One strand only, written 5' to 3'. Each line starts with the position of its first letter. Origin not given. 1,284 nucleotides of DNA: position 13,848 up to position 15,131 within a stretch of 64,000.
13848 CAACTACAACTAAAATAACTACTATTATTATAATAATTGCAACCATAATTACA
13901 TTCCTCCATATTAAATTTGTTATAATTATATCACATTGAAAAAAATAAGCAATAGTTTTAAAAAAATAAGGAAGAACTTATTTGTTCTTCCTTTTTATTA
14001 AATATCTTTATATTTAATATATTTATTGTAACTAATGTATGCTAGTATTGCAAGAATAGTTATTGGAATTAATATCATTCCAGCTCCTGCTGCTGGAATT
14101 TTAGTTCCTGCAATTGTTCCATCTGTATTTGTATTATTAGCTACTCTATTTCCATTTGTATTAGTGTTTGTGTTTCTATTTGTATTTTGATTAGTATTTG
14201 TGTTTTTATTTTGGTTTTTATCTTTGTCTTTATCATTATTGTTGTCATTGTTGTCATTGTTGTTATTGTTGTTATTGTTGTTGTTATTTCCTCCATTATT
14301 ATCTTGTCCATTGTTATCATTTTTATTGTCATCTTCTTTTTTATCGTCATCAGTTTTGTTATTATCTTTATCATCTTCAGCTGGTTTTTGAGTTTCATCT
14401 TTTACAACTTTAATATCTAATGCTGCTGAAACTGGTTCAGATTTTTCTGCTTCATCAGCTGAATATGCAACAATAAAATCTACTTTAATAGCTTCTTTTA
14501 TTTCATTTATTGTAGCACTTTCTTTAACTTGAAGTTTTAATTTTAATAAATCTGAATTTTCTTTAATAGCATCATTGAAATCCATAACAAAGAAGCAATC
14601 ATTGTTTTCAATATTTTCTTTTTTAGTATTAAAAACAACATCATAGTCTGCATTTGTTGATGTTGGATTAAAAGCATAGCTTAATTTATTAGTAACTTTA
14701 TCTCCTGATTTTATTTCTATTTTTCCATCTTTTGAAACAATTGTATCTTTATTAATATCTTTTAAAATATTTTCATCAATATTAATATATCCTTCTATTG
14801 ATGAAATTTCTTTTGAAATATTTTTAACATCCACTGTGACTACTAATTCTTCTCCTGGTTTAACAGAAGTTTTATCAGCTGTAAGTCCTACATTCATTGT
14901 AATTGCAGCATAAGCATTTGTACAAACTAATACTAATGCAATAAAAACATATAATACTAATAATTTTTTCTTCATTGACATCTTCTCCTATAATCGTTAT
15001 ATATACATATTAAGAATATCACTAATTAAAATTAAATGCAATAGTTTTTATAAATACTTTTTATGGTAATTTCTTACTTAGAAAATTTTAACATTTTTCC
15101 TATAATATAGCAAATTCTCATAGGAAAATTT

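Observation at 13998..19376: Cohesin-dockerin pair outside a cellulolytic context: membrane-anchored cohesin-like scaffoldin next to an LRR/Big_2 protein ending in a type-I dockerin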

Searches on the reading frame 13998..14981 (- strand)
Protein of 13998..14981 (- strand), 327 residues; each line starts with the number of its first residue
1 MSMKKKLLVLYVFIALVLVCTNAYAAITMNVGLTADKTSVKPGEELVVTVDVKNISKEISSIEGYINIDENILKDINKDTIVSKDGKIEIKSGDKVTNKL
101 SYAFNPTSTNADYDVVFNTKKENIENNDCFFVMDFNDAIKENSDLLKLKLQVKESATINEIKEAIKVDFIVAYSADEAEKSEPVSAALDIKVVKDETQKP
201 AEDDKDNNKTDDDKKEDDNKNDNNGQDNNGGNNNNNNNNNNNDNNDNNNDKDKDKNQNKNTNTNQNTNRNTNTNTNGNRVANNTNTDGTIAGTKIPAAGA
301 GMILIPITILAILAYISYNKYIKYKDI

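Call 3: search_protein_families(library=pfam, proteins=[window:13998-14981:-], max_evalue=1)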
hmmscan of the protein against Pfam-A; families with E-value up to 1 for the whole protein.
window:13998-14981:- (327 aa): 5 families
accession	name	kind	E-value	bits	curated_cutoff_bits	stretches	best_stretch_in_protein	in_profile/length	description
PF18036.7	Ubiquitin_4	-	0.027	15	22.8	1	144-172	9-37/89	Ubiquitin-like domain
PF02724.19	CDC45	-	0.055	12.2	34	1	197-287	126-222/624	CDC45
PF01080.22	Presenilin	-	0.48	9.6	34.3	1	193-278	236-318/408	Presenilin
PF15748.10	CCSAP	-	0.72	10.3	27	1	174-284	51-160/260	Centriole, cilia and spindle-associated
PF04147.17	Nop14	-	0.87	8.2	34.9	1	177-280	311-421/862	Nop14-like family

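Call 4: search_protein_families(library=ncbifam, proteins=[window:13998-14981:-], max_evalue=1)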
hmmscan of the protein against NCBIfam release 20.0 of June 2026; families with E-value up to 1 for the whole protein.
window:13998-14981:- (327 aa): 5 families
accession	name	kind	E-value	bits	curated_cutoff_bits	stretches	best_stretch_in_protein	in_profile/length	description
TIGR02442.1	Cob-chelat-sub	hypoth_equivalog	0.00075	18.1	779.45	1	193-297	323-429/641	putative cobaltochelatase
NF008074.0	PRK10811.1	equivalog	0.019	12.7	908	1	195-273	583-662/1068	ribonuclease E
NF052588.1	RnaseEMycob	equivalog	0.23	9.2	1400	1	181-276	838-932/945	ribonuclease E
TIGR00934.2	2a38euk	subfamily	0.51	8.6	441.9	1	138-278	292-425/834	TRK family potassium/sodium uptake transporter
NF004561.0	PRK05901.1-3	equivalog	0.97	8.5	582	0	149-300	88-235/537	RNA polymerase sigma factor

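Call 38: list_cluster_members(proteins=[window:13998-14981:-, window:15162-19376:-, P0002])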
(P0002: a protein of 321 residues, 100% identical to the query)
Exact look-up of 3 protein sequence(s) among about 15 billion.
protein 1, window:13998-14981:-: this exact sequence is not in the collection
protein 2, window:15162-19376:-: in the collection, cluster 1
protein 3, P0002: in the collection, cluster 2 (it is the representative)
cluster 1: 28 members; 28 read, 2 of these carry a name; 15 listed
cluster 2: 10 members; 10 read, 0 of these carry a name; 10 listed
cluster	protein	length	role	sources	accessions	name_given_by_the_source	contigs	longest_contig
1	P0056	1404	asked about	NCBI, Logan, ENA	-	-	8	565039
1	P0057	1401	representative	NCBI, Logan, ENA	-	-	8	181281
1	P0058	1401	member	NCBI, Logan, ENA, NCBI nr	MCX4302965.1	MAG: dockerin type I domain-containing protein [Clostridia bacterium] | dockerin type I domain-containing protein [Clostridia bacterium]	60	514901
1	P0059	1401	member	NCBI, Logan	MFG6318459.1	MAG: hypothetical protein K1W33_01125 [Clostridia bacterium]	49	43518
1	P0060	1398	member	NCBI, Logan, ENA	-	-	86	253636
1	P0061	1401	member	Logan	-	-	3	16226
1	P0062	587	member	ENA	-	-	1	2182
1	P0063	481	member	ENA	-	-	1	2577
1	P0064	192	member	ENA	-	-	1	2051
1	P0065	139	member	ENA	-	-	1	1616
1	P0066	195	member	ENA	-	-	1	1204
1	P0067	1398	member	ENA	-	-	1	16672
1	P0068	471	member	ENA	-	-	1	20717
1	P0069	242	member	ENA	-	-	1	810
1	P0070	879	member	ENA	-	-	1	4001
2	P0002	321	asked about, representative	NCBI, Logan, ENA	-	-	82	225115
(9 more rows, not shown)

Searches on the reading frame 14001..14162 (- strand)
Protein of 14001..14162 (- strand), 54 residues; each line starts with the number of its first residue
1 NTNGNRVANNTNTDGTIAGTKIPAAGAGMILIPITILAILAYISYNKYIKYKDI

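Call 52: search_protein_families(library=ncbifam, proteins=[window:14001-14162:-], max_evalue=1)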
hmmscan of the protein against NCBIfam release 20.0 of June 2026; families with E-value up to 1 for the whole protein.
seq(54 aa): 0 families
